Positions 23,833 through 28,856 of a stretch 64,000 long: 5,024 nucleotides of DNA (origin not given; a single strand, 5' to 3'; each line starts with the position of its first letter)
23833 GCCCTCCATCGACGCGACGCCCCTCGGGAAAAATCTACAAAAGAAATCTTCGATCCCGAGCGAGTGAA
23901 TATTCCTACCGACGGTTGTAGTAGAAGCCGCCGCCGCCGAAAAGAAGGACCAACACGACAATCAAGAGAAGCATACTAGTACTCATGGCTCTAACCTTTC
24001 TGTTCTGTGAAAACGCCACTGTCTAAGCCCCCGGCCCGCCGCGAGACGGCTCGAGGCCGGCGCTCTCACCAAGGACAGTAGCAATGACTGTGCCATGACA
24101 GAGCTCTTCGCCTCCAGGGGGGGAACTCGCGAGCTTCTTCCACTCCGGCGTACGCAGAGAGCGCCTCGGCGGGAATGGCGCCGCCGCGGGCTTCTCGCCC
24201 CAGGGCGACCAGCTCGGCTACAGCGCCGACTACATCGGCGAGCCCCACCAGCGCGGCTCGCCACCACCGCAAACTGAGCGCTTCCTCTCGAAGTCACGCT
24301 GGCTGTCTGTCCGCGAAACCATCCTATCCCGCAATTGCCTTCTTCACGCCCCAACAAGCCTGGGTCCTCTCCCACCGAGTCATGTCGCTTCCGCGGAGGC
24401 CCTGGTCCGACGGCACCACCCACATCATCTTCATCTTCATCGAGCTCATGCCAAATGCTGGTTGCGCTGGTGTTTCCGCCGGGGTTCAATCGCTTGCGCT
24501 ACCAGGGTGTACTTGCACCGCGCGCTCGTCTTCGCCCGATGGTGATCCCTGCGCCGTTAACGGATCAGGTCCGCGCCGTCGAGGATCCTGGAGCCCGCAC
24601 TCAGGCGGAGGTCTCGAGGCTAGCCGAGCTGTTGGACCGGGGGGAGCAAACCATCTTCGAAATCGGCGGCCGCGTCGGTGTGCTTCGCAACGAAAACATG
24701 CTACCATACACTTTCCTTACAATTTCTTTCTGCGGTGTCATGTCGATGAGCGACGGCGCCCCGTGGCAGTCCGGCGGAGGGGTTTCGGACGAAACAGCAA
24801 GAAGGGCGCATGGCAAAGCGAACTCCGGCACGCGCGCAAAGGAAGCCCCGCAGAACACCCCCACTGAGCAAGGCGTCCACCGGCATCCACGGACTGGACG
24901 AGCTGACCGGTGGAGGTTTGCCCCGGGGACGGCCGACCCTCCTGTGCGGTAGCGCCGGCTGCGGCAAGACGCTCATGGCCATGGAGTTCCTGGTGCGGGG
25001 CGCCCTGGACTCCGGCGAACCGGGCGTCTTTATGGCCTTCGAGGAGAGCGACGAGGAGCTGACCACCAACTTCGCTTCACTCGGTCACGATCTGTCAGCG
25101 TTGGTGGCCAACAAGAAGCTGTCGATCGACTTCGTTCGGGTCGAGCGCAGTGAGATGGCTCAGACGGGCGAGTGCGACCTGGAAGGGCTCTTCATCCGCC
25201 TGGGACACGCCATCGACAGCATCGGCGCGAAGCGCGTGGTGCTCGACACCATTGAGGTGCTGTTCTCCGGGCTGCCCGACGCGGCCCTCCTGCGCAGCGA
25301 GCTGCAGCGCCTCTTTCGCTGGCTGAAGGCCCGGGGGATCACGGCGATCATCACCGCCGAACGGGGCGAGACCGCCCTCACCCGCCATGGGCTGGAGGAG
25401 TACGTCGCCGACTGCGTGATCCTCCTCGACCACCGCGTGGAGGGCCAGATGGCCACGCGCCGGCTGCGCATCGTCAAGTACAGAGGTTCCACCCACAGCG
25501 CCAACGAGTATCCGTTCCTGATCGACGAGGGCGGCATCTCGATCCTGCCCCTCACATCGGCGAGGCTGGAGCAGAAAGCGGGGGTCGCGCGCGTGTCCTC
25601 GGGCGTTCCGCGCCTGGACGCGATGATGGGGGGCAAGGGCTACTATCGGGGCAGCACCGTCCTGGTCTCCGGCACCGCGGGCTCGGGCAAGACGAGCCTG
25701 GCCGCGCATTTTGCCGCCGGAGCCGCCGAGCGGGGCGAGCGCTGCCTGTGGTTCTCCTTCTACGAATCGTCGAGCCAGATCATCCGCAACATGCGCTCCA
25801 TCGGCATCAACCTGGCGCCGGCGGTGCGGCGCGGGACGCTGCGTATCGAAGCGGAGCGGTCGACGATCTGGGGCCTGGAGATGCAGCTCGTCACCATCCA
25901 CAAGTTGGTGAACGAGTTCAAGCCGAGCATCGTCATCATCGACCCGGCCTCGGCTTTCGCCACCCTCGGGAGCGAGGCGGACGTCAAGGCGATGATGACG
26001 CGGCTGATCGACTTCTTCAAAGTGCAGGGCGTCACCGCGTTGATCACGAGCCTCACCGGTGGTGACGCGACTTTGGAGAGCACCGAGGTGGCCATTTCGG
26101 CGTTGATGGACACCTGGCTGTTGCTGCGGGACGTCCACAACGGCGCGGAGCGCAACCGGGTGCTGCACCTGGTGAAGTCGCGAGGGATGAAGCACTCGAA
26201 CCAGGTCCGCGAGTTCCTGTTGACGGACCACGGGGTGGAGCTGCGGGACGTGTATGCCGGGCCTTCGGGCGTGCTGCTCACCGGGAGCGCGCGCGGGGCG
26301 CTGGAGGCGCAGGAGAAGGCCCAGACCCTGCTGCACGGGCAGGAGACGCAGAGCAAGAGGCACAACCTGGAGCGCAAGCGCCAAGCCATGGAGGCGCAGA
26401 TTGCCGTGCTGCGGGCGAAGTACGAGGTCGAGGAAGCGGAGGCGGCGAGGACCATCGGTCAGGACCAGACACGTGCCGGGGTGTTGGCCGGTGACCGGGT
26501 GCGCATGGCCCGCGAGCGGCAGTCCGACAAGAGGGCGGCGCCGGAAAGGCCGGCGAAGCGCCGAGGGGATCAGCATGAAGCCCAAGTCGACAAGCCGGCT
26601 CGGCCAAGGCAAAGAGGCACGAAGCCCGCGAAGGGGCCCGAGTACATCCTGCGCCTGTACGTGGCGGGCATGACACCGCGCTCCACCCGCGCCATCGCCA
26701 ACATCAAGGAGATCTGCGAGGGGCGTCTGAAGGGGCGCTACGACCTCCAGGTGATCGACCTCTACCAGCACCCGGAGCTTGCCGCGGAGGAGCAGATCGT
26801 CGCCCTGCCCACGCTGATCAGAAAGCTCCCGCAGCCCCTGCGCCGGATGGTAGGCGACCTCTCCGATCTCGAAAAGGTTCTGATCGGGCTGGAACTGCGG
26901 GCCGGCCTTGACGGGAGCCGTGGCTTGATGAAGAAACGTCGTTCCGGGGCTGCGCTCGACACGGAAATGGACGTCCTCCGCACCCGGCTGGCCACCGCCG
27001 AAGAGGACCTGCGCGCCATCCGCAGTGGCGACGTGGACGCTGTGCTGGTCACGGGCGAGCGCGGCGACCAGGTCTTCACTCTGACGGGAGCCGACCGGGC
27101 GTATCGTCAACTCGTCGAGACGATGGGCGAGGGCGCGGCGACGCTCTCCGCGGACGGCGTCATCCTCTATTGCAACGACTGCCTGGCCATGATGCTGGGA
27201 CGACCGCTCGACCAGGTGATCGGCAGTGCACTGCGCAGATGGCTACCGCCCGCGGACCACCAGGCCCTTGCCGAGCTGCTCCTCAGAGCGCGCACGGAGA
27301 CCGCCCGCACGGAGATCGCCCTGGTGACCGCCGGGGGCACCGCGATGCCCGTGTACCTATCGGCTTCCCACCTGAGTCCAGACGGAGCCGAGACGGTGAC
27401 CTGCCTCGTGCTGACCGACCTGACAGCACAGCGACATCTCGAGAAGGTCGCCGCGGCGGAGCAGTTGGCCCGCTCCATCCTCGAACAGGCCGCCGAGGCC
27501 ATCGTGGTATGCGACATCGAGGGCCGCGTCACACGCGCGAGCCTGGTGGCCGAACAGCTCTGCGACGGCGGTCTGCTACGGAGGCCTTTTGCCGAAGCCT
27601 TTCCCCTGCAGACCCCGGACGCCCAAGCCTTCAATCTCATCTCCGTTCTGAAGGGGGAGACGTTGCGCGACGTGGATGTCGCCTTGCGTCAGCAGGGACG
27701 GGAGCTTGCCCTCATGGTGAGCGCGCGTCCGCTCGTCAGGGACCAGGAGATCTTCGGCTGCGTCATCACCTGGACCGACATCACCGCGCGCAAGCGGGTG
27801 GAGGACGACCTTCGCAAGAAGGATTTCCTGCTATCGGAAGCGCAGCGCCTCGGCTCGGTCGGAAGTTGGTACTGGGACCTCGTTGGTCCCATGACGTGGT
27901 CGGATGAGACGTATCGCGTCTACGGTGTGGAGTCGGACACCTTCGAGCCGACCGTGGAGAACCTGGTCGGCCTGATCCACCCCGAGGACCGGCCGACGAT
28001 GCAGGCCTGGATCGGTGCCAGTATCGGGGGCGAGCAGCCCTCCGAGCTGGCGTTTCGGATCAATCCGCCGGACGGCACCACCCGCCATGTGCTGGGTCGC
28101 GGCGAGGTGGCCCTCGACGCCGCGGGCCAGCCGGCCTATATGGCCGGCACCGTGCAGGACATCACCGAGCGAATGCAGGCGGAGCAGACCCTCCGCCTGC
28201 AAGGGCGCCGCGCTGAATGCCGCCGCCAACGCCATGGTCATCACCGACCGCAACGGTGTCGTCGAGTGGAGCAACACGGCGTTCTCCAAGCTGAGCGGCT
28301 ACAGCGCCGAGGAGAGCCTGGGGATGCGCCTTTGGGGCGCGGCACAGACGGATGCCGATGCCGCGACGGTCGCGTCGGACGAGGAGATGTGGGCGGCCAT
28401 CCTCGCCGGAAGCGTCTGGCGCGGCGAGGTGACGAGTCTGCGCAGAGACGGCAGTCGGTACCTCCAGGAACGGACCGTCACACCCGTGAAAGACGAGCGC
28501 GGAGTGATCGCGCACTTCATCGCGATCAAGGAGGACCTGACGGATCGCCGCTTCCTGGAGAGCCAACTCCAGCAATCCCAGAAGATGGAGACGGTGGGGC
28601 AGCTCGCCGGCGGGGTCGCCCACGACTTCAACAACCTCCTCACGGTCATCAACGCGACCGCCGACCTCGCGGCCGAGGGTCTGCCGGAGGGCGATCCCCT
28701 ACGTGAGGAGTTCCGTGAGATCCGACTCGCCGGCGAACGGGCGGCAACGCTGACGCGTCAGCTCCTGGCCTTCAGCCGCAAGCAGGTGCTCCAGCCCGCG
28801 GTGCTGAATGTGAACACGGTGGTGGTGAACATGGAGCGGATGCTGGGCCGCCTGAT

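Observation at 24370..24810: IS91-family transposase C-terminal remnant directly upstream of the KaiC fusion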

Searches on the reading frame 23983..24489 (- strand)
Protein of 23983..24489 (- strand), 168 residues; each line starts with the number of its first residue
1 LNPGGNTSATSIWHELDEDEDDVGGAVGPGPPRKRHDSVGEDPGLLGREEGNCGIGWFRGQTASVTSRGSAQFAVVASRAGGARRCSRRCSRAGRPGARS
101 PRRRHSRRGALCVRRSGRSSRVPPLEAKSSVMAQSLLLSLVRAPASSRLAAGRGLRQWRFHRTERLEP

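Call 6: search_protein_families(library=pfam, proteins=[window:23983-24489:-], max_evalue=1)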
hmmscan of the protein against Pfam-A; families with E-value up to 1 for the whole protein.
window:23983-24489:- (168 aa): 0 families

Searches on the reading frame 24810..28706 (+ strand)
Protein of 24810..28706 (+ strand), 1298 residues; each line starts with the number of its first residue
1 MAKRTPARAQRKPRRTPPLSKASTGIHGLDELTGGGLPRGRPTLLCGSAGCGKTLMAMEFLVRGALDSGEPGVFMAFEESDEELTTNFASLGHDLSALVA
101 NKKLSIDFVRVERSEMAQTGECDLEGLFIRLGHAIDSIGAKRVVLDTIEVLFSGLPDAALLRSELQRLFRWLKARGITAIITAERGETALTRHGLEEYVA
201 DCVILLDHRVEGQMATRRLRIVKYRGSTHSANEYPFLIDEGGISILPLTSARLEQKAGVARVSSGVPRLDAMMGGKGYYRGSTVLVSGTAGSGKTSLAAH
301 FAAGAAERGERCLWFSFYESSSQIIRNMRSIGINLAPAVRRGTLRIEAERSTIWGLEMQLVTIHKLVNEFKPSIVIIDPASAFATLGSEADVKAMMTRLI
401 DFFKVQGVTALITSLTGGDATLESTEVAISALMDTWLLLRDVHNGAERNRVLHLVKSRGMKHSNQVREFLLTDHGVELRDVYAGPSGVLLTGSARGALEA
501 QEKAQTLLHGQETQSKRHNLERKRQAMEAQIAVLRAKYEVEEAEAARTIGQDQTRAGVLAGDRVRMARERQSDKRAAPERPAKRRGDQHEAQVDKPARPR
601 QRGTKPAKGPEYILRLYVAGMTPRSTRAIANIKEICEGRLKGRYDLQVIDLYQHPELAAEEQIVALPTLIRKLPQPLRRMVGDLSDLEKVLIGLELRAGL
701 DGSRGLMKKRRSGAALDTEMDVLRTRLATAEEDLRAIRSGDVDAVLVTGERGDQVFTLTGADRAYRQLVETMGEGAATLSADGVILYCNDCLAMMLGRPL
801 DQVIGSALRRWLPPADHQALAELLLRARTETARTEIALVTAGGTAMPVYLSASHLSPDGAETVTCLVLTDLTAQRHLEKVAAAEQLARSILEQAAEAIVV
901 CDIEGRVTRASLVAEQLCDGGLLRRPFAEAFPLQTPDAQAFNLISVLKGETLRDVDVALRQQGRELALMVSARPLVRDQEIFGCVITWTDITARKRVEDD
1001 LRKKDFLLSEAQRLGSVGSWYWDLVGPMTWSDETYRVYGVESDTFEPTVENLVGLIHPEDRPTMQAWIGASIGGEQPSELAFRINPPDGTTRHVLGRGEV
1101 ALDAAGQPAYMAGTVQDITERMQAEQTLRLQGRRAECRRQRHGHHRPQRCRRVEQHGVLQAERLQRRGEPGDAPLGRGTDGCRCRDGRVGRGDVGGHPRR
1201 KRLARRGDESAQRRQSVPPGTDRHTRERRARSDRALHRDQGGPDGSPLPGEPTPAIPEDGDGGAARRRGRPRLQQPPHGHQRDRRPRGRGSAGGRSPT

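Call 12: search_protein_families(library=pfam, proteins=[window:24810-28706:+], max_evalue=0.001)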
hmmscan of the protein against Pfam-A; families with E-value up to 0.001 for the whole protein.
window:24810-28706:+ (1298 aa): 21 families
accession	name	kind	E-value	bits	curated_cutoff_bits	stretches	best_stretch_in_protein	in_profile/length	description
PF06745.19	ATPase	-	5.1e-104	347.1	26.6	2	23-248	2-229/231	KaiC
PF07689.18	KaiB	-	2.3e-25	88.5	27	1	615-695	1-81/82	KaiB domain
PF08448.16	PAS_4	-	1.4e-17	64.4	23.1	2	770-875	2-109/110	PAS fold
PF13481.12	AAA_25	-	2.3e-17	63.7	27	2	276-401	27-171/195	AAA domain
PF08447.18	PAS_3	-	1.1e-15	58.1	25.6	1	1028-1115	2-89/89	PAS fold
PF00989.32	PAS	-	2.5e-13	50.5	22.6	1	765-840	3-78/113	PAS fold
PF13426.13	PAS_9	-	3e-13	50.4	27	1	779-872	7-102/103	PAS domain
PF05729.18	NACHT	-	8.9e-10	39.1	26.7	1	283-419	2-133/167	NACHT domain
PF03796.21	DnaB_C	-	1.6e-09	37.9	27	1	262-351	2-90/255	DnaB-like helicase C terminal domain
PF00154.27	RecA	-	5.1e-09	36.4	27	0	254-314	25-85/262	recA bacterial DNA recombination protein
PF13188.13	PAS_8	-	1.9e-07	31.2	21.8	0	765-818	3-53/65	PAS domain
PF13191.12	AAA_16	-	3.6e-07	31.3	32.6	1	279-315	22-58/167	AAA ATPase domain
PF20720.3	nSTAND3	-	9.3e-06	25.9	27.2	0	283-325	19-61/155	Novel STAND NTPase 3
PF24883.2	NPHP3_N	-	3.2e-05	24.6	24.8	0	283-322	24-63/164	Nephrocystin 3, N-terminal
PF24820.1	Diguanyl_cycl_sensor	-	0.00011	22.6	28.1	1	768-859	1-98/109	Diguanylate cyclase-like sensor domain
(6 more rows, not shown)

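Call 23: find_encoding_contigs(protein=window:24810-28706:+, flank=10000, max_places=6)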
Protein window:24810-28706:+ (1298 aa): no gene with exactly this product is on record in the collection.

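Call 27: find_related_loci(query=window:24810-28706:+, collection=genome_contigs, flank=10000)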
Query window:24810-28706:+ (1298 aa) in genome_contigs; peptide patterns used: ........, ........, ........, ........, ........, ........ (x = any residue, [..] = any of these).
334 stretches matched a pattern; 256 encode a relative of the query (tblastn E <= 1e-3); the best 80 are kept; 80 distinct loci.
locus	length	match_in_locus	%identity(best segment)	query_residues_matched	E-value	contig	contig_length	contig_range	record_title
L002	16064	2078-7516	72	1-1133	0e+0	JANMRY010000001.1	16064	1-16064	MAG: Anaeromyxobacter sp. isolate SOY_30_concoct_107_sub SOY_30_k141_1844, whole genome shotgun sequence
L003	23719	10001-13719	74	1-1129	0e+0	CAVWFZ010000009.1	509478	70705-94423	MAG: Thermoanaerobaculaceae bacterium isolate MFD04408.bin.1.165 genome assembly, contig: contig_38070, whole genome sho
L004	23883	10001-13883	76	6-1296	0e+0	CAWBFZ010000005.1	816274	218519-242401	MAG: Thermoanaerobaculia bacterium isolate MFD04716.bin.2.310 genome assembly, contig: contig_13239, whole genome shotgu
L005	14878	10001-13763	74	1-1129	0e+0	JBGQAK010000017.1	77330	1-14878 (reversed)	MAG: Thermoanaerobaculaceae bacterium isolate OBJ2_061818_130_32 k141_771458_length_77330_cov_25.4002, whole genome shot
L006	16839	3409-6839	76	8-1280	0e+0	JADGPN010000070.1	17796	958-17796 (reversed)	MAG: Solirubrobacteraceae bacterium isolate Chersky.24_35 contig-100_690, whole genome shotgun sequence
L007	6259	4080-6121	70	8-686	0e+0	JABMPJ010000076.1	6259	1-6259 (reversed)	MAG: Lentisphaerae bacterium isolate bin.508 k141_2399639, whole genome shotgun sequence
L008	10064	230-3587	71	9-1000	0e+0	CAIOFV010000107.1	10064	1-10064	MAG: uncultured Myxococcales bacterium isolate MJ-time_bin-5834 genome assembly, contig: bin-5834:107/173, whole genome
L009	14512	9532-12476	70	1-998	0e+0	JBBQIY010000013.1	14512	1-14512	MAG: Kiritimatiellia bacterium isolate Co_metawrap_785 Cmw_785_k141_20596359_length_14512_cov_9.9975, whole genome shotg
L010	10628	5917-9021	71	3-1142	0e+0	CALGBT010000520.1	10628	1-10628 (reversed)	MAG TPA_asm: uncultured proteobacterium isolate ERR2206791_bin.31_CONCOCT_v1.1_MAG genome assembly, contig: ERZ890953.16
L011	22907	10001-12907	46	9-908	0e+0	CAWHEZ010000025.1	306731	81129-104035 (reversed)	MAG: uncultured delta proteobacterium isolate MFD00905.bin.2.117 genome assembly, contig: contig_3914, whole genome shot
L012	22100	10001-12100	55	19-696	0e+0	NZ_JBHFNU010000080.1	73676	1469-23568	Aerosakkonema sp. BLCC-F183 bin1.fa-80, whole genome shotgun sequence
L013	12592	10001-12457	69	11-697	0e+0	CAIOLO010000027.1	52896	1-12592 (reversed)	MAG: uncultured beta proteobacterium isolate LJ_bin-1959 genome assembly, contig: bin-1959:027/172, whole genome shotgun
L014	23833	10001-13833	85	1-1275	0e+0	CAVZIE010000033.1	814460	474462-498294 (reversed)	MAG: uncultured delta proteobacterium isolate MFD02416.bin.2.211 genome assembly, contig: contig_6676, whole genome shot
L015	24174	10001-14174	55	15-1129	0e+0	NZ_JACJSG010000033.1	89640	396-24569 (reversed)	Anabaena azotica FACHB-119 contig33, whole genome shotgun sequence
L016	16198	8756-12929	55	15-1129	0e+0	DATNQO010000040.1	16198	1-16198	MAG TPA_asm: Leptolyngbyaceae cyanobacterium isolate SMAG_U16509 k141_157791, whole genome shotgun sequence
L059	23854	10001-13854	85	13-1298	0e+0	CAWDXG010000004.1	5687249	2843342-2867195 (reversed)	MAG: uncultured delta proteobacterium isolate MFD05684.bin.2.78 genome assembly, contig: contig_7413, whole genome shotg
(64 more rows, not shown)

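Call 71: search_protein_families(library=pfam, proteins=[L014:6157-9714:+, L014:15019-15807:+, L014:18818-20740:-, L014:20820-21623:+, L014:22054-23199:+, L059:7585-9723:+, L059:16047-17492:+, L059:19719-21248:-, L059:21670-22740:-, L059:22454-23659:+], max_evalue=0.0001)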
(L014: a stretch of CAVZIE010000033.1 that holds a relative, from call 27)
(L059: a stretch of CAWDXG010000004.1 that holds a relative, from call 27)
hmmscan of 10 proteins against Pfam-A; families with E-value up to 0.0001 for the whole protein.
L014:6157-9714:+ (1185 aa): 0 families

L014:15019-15807:+ (262 aa): 1 family
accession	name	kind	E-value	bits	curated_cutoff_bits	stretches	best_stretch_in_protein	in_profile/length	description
PF09234.15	DUF1963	-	3.2e-18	67.3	23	1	46-258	4-213/216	Domain of unknown function (DUF1963)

L014:18818-20740:- (640 aa): 1 family
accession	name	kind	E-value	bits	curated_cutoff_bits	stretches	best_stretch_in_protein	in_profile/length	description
PF07715.20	Plug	-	6.3e-06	27.1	23.9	1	74-146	27-102/107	TonB-dependent Receptor Plug Domain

L014:20820-21623:+ (267 aa): 1 family
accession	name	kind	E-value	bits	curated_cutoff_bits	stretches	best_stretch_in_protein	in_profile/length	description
PF02472.21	ExbD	-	2.3e-07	31.4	25.4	0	200-265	57-125/128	Biopolymer transport protein ExbD/TolR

L014:22054-23199:+ (381 aa): 0 families

L059:7585-9723:+ (712 aa): 2 families
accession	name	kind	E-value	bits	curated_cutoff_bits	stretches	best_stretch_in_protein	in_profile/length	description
PF02518.31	HATPase_c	-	6.4e-26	91.4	26.4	1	442-549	2-108/111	Histidine kinase-, DNA gyrase B-, and HSP90-like ATPase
PF00072.30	Response_reg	-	1.5e-19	70.7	30.2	1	575-686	1-110/111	Response regulator receiver domain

L059:16047-17492:+ (481 aa): 0 families

L059:19719-21248:- (509 aa): 1 family
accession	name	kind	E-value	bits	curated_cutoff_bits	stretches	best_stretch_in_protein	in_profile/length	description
PF04041.19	Glyco_hydro_130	-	3.2e-23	82.6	26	1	283-505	84-315/320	beta-1,4-mannooligosaccharide phosphorylase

L059:21670-22740:- (356 aa): 1 family
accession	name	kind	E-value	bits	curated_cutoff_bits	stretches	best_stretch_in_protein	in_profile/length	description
PF00198.28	2-oxoacid_dh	-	2.2e-18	67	23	2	272-353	148-227/232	2-oxoacid dehydrogenases acyltransferase (catalytic domain)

L059:22454-23659:+ (401 aa): 1 family
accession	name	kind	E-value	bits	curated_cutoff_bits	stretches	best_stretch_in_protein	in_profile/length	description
PF10974.15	DUF2804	-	2.3e-124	415.4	26.9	1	68-401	1-339/339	Domain of unknown function (DUF2804)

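Call 76: search_dna_similar(query=window:24810-28154:+, collection=plasmids, mode=protein, max_evalue=1e-20, max_rows=12)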
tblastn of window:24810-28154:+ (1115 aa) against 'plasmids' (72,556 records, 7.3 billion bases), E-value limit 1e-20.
Records with a match: 185; places in all: 197; records where one place covers at least 80% of the query: 3.
Best place of each record, by identity: <60% 185.
By first word of the organism name: Agrobacterium 49; Sphingobium 18; Rhizobium 14; Cereibacter 9; Sinorhizobium 9; Azospirillum 9; Ensifer 8; Caballeronia 6; Sphingomonas 5; Haladaptatus 5; and 32 more.
By predicted mobility (MOB-suite, as given by PLSDB): non-mobilizable 114; conjugative 60; mobilizable 11.
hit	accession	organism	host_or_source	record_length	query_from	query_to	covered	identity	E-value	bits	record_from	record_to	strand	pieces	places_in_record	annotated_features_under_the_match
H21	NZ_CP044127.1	Rhizobium sp. BG4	Prosopis cineraria,pure bacterial ...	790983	19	1008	88%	42.3%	3e-146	701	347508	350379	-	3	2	kaiC: circadian clock protein KaiC | HWE histidine kinase domain-containing protein | circadian clock KaiB family protein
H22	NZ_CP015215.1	Cereibacter sphaeroides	Cereibacter sphaeroides 2.4.1,single ...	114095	19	1010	77%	46.8%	2e-146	698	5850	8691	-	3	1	kaiC: circadian clock protein KaiC | HWE histidine kinase domain-containing protein | circadian clock KaiB family protein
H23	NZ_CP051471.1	Cereibacter sphaeroides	cell culture,laboratory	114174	19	1010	77%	46.8%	2e-146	698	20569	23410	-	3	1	kaiC: circadian clock protein KaiC | HWE histidine kinase domain-containing protein | circadian clock KaiB family protein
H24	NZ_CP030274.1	Cereibacter sphaeroides 2.4.1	cell culture,laboratory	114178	19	1010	77%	46.8%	2e-146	698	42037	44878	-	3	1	kaiC: circadian clock protein KaiC | HWE histidine kinase domain-containing protein | circadian clock KaiB family protein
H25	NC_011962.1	Cereibacter sphaeroides KD131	-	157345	19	1010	77%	46.8%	2e-146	700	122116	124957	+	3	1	kaiC: circadian clock protein KaiC | HWE histidine kinase domain-containing protein | circadian clock KaiB family protein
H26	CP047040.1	Cereibacter sphaeroides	cell culture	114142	19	1010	77%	46.8%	2e-146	698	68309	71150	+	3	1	kaiC: circadian clock protein KaiC | PAS domain-containing protein | circadian clock protein KaiB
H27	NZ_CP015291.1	Cereibacter sphaeroides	Cereibacter sphaeroides 2.4.1,single ...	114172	19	1010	77%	46.8%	2e-146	698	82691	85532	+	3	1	kaiC: circadian clock protein KaiC | HWE histidine kinase domain-containing protein | circadian clock KaiB family protein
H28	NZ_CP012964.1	Cereibacter sphaeroides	cell culture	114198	19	1010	77%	46.8%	2e-146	698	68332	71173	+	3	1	kaiC: circadian clock protein KaiC | HWE histidine kinase domain-containing protein | circadian clock KaiB family protein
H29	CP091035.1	Sinorhizobium sp. B11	soybean,TY,soil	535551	1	988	84%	43.1%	2e-178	676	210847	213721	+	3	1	kaiC: circadian clock protein KaiC | PAS domain-containing protein | circadian clock KaiB family protein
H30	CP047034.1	Cereibacter sphaeroides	cell culture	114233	19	937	82%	43.6%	0e+0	641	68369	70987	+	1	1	kaiC: circadian clock protein KaiC | circadian clock protein KaiB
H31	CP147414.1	Cereibacter sphaeroides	-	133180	19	1010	76%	46.8%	6e-143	681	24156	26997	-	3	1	kaiC: circadian clock protein KaiC | HWE histidine kinase domain-containing protein | circadian clock KaiB family protein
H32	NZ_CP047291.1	Falsirhodobacter algicola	Grateloupia sp.,single cell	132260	19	1010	76%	46.6%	2e-145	687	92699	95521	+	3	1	kaiC: circadian clock protein KaiC | sensor histidine kinase | circadian clock KaiB family protein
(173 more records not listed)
